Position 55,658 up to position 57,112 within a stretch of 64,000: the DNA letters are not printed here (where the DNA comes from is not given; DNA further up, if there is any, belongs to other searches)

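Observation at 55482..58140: Sigma-factor-less partner-switching operon: STAS, GAF-PP2C, RsbW-like kinase, STAS, REC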

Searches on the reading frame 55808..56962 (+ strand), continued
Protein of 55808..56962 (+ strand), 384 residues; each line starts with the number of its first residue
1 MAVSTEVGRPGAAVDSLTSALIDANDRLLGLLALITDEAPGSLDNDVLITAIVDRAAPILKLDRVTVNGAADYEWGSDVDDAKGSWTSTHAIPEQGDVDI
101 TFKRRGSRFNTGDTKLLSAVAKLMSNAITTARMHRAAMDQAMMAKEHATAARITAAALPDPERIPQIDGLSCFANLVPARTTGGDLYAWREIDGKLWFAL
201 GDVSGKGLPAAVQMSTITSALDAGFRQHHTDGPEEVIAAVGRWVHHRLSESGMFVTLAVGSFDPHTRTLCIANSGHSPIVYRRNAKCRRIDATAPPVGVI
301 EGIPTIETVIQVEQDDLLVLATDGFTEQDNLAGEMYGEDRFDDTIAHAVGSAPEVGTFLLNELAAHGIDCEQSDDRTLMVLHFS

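Call 40: search_protein_families(library=pfam, proteins=[L015:24-3725:+, L015:3718-4602:+, L015:4478-5506:+, L015:5443-6189:+, L015:6039-7136:+, L015:7192-8334:+, L015:8406-10004:+, L015:12458-13381:+, L012:6997-9543:+, L012:2899-4650:+], max_evalue=0.001)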
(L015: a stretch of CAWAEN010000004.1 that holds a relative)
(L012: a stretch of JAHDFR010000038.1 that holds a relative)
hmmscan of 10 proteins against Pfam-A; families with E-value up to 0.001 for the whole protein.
L015:24-3725:+ (1233 aa): 11 families
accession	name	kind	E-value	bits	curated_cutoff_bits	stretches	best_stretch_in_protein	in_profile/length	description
PF01039.27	Carboxyl_trans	-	3.6e-123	412.2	22.3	1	52-536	4-483/493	Carboxyl transferase domain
PF02786.22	CPSase_L_D2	-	3.5e-63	213.4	19.8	1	663-861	1-207/211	Carbamoyl-phosphate synthase L chain, ATP binding domain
PF00289.28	Biotin_carb_N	-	5.8e-36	123.8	25.5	1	558-658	4-110/110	Biotin carboxylase, N-terminal domain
PF02785.25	Biotin_carb_C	-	4.6e-29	101.1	32.4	1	874-981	1-107/108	Biotin carboxylase C-terminal domain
PF00364.28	Biotin_lipoyl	-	1.2e-17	64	22.1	1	1152-1216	4-73/73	Biotin-requiring enzyme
PF07478.18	Dala_Dala_lig_C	-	4.5e-11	43.1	24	1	689-832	33-174/204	D-ala D-ala ligase C-terminus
PF13533.13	Biotin_lipoyl_2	-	7.1e-09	35.7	29.8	0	1154-1180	6-32/32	Biotin-lipoyl like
PF02222.28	ATP-grasp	-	8.2e-08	32.5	27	1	685-832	23-161/179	ATP-grasp domain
PF03255.19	ACCA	-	8.7e-07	28.8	23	1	91-214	94-211/310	Acetyl co-enzyme A carboxylase carboxyltransferase-like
PF13437.12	HlyD_3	-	8.9e-07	30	22.2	0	1189-1220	3-34/106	HlyD family secretion protein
PF16576.10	HlyD_D23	-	0.0009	19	30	0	1184-1218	107-141/214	Barrel-sandwich domain of CusB or HlyD membrane-fusion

L015:3718-4602:+ (294 aa): 1 family
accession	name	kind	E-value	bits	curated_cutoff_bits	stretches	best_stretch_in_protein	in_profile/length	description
PF07287.17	AtuA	-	2.4e-113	379.7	22.8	1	5-273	1-267/437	Acyclic terpene utilisation family protein AtuA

L015:4478-5506:+ (342 aa): 2 families
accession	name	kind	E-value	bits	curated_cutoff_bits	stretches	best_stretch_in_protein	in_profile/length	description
PF07287.17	AtuA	-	5.6e-34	118.1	22.8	1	20-190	267-436/437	Acyclic terpene utilisation family protein AtuA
PF23544.1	AtuA_ferredoxin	-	1.1e-16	61.6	27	1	232-326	2-109/113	AtuA ferredoxin-like domain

L015:5443-6189:+ (248 aa): 0 families

L015:6039-7136:+ (365 aa): 3 families
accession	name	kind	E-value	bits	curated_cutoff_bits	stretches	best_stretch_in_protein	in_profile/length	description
PF12706.13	Lactamase_B_2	-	2.1e-08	34.5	27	1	71-207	3-144/200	Beta-lactamase superfamily domain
PF13483.12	Lactamase_B_3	-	8.7e-05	23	24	1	54-113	2-52/160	Beta-lactamase superfamily domain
PF00753.33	Lactamase_B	-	0.0001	22.7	22.7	1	90-148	36-94/196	Metallo-beta-lactamase superfamily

L015:7192-8334:+ (380 aa): 4 families
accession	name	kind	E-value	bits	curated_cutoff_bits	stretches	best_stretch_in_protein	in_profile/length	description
PF03060.21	NMO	-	3.3e-48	165.2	28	1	22-365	25-330/331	Nitronate monooxygenase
PF01070.24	FMN_dh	-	6.9e-09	35.6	24.9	1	179-261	229-312/350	FMN-dependent dehydrogenase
PF00478.31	IMPDH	-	2.3e-05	24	25.6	0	222-266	207-251/345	IMP dehydrogenase / GMP reductase domain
PF05690.20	ThiG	-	0.00016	21.5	23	1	181-250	136-203/247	Thiazole biosynthesis protein ThiG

L015:8406-10004:+ (532 aa): 5 families
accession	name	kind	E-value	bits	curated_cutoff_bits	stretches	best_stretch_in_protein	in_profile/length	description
PF00072.30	Response_reg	-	6.7e-28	97.5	30.2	1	284-395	1-109/111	Response regulator receiver domain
PF02518.31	HATPase_c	-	1e-24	87.5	26.4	1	152-256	1-107/111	Histidine kinase-, DNA gyrase B-, and HSP90-like ATPase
PF00512.31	HisKA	-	1.8e-16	60.4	26.9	1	40-105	2-66/66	His Kinase A (phospho-acceptor) domain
PF01627.28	Hpt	-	2.1e-14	53.9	24.6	1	436-503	2-70/84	Hpt domain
PF13581.12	HATPase_c_2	-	2.3e-05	24.8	27.4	1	161-237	40-112/127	Histidine kinase-like ATPase domain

L015:12458-13381:+ (307 aa): 2 families
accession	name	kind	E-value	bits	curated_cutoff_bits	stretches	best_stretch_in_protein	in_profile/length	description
PF01545.26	Cation_efflux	-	2.3e-36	125.9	26.6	1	26-218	2-198/198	Cation efflux family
PF16916.11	ZT_dimer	-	3.6e-12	46.6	26.7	1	224-298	3-76/78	Dimerisation domain of Zinc Transporter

L012:6997-9543:+ (848 aa): 5 families
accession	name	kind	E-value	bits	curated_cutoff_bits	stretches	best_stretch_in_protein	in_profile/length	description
PF00535.33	Glycos_transf_2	-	1.7e-26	93.6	23.3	1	560-726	1-168/168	Glycosyl transferase family 2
PF13440.11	Polysacc_synt_3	-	8.8e-14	51.9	23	1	140-335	54-251/293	Polysaccharide biosynthesis protein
PF01943.22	Polysacc_synt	-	3.5e-11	43.5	28.2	1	149-326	89-272/274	Polysaccharide biosynthesis protein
PF13641.12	Glyco_tranf_2_3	-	7.2e-07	29.9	27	1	557-659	1-107/230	Glycosyltransferase like family 2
PF10111.15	Glyco_tranf_2_2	-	1.2e-06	28.6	27.3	1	560-659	1-102/276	Glycosyltransferase like family 2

L012:2899-4650:+ (583 aa): 2 families
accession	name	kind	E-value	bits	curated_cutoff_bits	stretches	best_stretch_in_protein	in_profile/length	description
PF13582.12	Reprolysin_3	-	0.00076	20.4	22.4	0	242-322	57-123/123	Metallo-peptidase family M12B Reprolysin-like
PF13688.12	Reprolysin_5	-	0.0008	20.1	27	1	260-326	101-162/196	Metallo-peptidase family M12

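Call 46: predict_structure(alignment_id=A1)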
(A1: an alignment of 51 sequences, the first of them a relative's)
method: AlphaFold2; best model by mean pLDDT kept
length: 384 residues; sequences in the alignment: 51
mean_pLDDT: 88.7   pTM: 0.71
mean pLDDT of the five models: 88.7, 87.1, 86.8, 84.5, 84.4
residues with pLDDT >= 90: 274; 70-90: 71; 50-70: 24; < 50: 15
segments of 3 or more residues with pLDDT < 50: 1-13
pLDDT, mean of each block of 10 residues (from residue 1): 37 50 59 60 86 91 96 94 95 92 95 91 90 79 73 82 93 92 90 97 90 93 97 98 94 97 98 95 97 96 95 98 96 96 97 98 96 94 97
secondary structure, 60 per line:
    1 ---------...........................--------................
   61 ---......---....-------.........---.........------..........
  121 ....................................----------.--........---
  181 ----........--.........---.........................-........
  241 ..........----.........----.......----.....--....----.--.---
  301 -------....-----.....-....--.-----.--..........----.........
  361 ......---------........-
elements in order: H10-36 H45-60 E64-69 E73-76 E84-92 E96-104 H111-156 E170-177 E185-192 E195-203 H207-231 H233-250 E255-263 E268-274 E279-283 E286-289 E308-311 E317-321 H323-326 H338-347 H352-366 E376-383

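Call 50: fold_search(model_id=the predicted structure, library=pdb)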
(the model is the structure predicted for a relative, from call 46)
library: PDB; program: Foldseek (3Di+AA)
matches with E <= 10: 612; with E <= 0.001: 164
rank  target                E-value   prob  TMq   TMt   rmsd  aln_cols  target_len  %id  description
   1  3f79_D                1.9e-14  1.00  0.48  0.77   4.5       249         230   20  Structure of pseudo-centered cell crystal form of the C-terminal phosphatase domain of P. aeruginosa RssB (released 2009-11-24)
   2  3f79_B                7.5e-14  1.00  0.48  0.77   4.6       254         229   20  Structure of pseudo-centered cell crystal form of the C-terminal phosphatase domain of P. aeruginosa RssB (released 2009-11-24)
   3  6k4e_B                7.9e-14  1.00  0.58  0.88   2.6       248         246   21  SiaA-PP2C domain of Pseudomonas aeruginosa (released 2019-06-26)
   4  3eq2_A                1.7e-13  1.00  0.47  0.49   6.3       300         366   19  Structure of Hexagonal Crystal form of Pseudomonas aeruginosa RssB (released 2009-10-20)
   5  6k4e_A                2.6e-13  1.00  0.58  0.89   2.5       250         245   21  SiaA-PP2C domain of Pseudomonas aeruginosa (released 2019-06-26)
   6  3f7a_B                2.6e-13  1.00  0.52  0.53   6.9       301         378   19  Structure of Orthorhombic crystal form of Pseudomonas aeruginosa RssB (released 2009-11-24)
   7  3f79_F                4.8e-13  1.00  0.50  0.77   3.7       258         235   22  Structure of pseudo-centered cell crystal form of the C-terminal phosphatase domain of P. aeruginosa RssB (released 2009-11-24)
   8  3f79_E                1.0e-12  1.00  0.48  0.75   4.4       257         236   19  Structure of pseudo-centered cell crystal form of the C-terminal phosphatase domain of P. aeruginosa RssB (released 2009-11-24)
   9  5ucg_A                1.9e-12  1.00  0.48  0.53  22.0       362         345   15  Structure of the PP2C Phosphatase Domain and a Fragment of the Regulatory Domain of the Cell Fate Determinant SpoIIE f (released 2017-05-31)
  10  5ucg_B                2.1e-12  1.00  0.48  0.54  20.6       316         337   14  Structure of the PP2C Phosphatase Domain and a Fragment of the Regulatory Domain of the Cell Fate Determinant SpoIIE f (released 2017-05-31)
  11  3f7a_A                2.3e-12  1.00  0.49  0.51   7.0       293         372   18  Structure of Orthorhombic crystal form of Pseudomonas aeruginosa RssB (released 2009-11-24)
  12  3es2_A                4.0e-12  1.00  0.44  0.71   7.4       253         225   21  Structure of the C-terminal phosphatase domain of P. aeruginonsa RssB (released 2009-10-20)
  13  5ucg_C                4.0e-12  1.00  0.44  0.50  22.6       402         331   12  Structure of the PP2C Phosphatase Domain and a Fragment of the Regulatory Domain of the Cell Fate Determinant SpoIIE f (released 2017-05-31)
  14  3f79_C                1.6e-11  1.00  0.48  0.77   4.4       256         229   20  Structure of pseudo-centered cell crystal form of the C-terminal phosphatase domain of P. aeruginosa RssB (released 2009-11-24)
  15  5ucg_D                1.8e-11  1.00  0.49  0.56  20.6       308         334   14  Structure of the PP2C Phosphatase Domain and a Fragment of the Regulatory Domain of the Cell Fate Determinant SpoIIE f (released 2017-05-31)
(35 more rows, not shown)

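Call 51: find_encoding_contigs(protein=P0038, flank=10000, max_places=1)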
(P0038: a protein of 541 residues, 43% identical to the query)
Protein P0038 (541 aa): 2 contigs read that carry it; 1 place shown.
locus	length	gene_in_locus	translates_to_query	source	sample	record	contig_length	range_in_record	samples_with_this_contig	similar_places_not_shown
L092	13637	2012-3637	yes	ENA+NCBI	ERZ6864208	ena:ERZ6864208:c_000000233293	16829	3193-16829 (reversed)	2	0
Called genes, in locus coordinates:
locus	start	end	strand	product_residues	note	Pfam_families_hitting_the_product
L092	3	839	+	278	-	?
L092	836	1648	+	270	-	PF13641:Glyco_tranf_2_3, PF00535:Glycos_transf_2, PF10111:Glyco_tranf_2_2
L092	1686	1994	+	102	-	PF01740:STAS, PF13466:STAS_2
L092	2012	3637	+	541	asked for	PF07228:SpoIIE, PF13581:HATPase_c_2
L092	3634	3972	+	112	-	PF01740:STAS, PF13466:STAS_2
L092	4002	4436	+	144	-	PF00072:Response_reg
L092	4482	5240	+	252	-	PF00106:adh_short, PF08659:KR (weak), PF23441:SDR (faint), PF13561:adh_short_C2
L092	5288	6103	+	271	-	PF11927:HODM_asu-like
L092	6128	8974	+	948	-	PF00133:tRNA-synt_1, PF09334:tRNA-synt_1g, PF13603:tRNA-synt_1_2, PF08264:Anticodon_1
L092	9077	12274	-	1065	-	PF00932:LTD, PF13290:CHB_HEX_C_1 (weak), PF13287:Fn3_assoc (weak), PF08757:CotH, PF05345:He_PIG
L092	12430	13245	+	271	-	PF00561:Abhydrolase_1, PF12146:Hydrolase_4, PF12697:Abhydrolase_6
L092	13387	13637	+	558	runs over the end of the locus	PF00664:ABC_membrane, PF00005:ABC_tran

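Call 52: find_encoding_contigs(protein=P0036, flank=10000, max_places=1)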
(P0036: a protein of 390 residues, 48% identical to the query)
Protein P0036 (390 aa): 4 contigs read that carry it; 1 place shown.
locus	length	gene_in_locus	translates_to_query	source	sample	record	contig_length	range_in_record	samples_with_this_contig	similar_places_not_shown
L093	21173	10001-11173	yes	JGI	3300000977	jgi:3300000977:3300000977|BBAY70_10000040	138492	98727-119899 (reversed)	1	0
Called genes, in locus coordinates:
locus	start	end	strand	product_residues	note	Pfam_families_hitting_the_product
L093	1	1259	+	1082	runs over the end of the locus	-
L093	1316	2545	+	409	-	PF02369:Big_1 (faint), PF09134:Invasin_D3, PF18565:Glyco_hydro2_C5 (faint)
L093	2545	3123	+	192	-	-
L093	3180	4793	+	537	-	PF00512:HisKA, PF02518:HATPase_c, PF00072:Response_reg, PF01627:Hpt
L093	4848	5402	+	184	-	PF07700:HNOB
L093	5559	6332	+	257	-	PF00512:HisKA, PF02518:HATPase_c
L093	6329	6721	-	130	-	-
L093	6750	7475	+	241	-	PF13692:Glyco_trans_1_4, PF00534:Glycos_transf_1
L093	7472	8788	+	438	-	PF01943:Polysacc_synt, PF13440:Polysacc_synt_3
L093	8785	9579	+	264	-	PF13641:Glyco_tranf_2_3 (weak), PF00535:Glycos_transf_2, PF10111:Glyco_tranf_2_2 (weak)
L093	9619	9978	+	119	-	PF01740:STAS, PF13466:STAS_2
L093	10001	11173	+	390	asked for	PF07228:SpoIIE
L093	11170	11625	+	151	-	PF13581:HATPase_c_2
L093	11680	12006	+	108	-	PF01740:STAS, PF13466:STAS_2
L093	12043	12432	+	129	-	PF00072:Response_reg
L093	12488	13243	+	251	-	PF00106:adh_short, PF23441:SDR (weak), PF13561:adh_short_C2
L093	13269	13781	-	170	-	PF12802:MarR_2, PF01047:MarR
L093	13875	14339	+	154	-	PF13442:Cytochrome_CBB3, PF00034:Cytochrom_C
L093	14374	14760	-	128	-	PF07883:Cupin_2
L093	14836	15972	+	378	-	PF00067:p450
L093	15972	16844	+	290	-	PF11927:HODM_asu-like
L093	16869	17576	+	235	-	PF00133:tRNA-synt_1, PF09334:tRNA-synt_1g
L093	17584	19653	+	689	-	PF13603:tRNA-synt_1_2, PF00133:tRNA-synt_1 (faint), PF08264:Anticodon_1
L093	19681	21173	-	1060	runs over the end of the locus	PF00932:LTD, PF08757:CotH, PF05345:He_PIG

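Call 53: find_encoding_contigs(protein=P0049, flank=10000, max_places=1)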
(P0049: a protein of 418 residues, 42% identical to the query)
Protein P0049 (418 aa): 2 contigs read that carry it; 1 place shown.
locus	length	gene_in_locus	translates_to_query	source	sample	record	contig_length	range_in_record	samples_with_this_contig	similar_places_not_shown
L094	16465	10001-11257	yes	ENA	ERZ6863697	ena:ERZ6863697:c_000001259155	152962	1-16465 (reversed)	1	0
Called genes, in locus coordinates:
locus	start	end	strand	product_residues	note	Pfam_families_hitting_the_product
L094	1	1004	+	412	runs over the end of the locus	PF00512:HisKA, PF13581:HATPase_c_2 (weak), PF02518:HATPase_c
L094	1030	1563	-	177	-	-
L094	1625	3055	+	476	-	PF00171:Aldedh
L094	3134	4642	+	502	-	PF00512:HisKA, PF02518:HATPase_c, PF00072:Response_reg, PF01627:Hpt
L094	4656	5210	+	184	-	PF07700:HNOB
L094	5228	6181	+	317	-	PF00512:HisKA, PF02518:HATPase_c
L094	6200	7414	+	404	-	PF00534:Glycos_transf_1, PF13692:Glyco_trans_1_4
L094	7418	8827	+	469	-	-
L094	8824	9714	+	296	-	PF13641:Glyco_tranf_2_3 (weak), PF00535:Glycos_transf_2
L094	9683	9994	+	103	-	PF01740:STAS, PF13466:STAS_2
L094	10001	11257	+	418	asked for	PF07228:SpoIIE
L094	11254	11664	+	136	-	PF13581:HATPase_c_2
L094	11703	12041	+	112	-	PF01740:STAS, PF13466:STAS_2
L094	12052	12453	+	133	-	PF00072:Response_reg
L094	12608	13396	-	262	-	PF00583:Acetyltransf_1, PF13508:Acetyltransf_7 (faint), PF08445:FR47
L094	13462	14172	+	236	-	PF05724:TPMT, PF13489:Methyltransf_23, PF03848:TehB, PF08241:Methyltransf_11, PF08242:Methyltransf_12, PF13649:Methyltransf_25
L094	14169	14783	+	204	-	PF01966:HD (weak)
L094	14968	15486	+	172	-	PF04542:Sigma70_r2, PF07638:Sigma70_ECF (weak), PF08281:Sigma70_r4_2, PF04545:Sigma70_r4, PF22233:PhyR_sigma-like (weak), PF13384:HTH_23 (weak)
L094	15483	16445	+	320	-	-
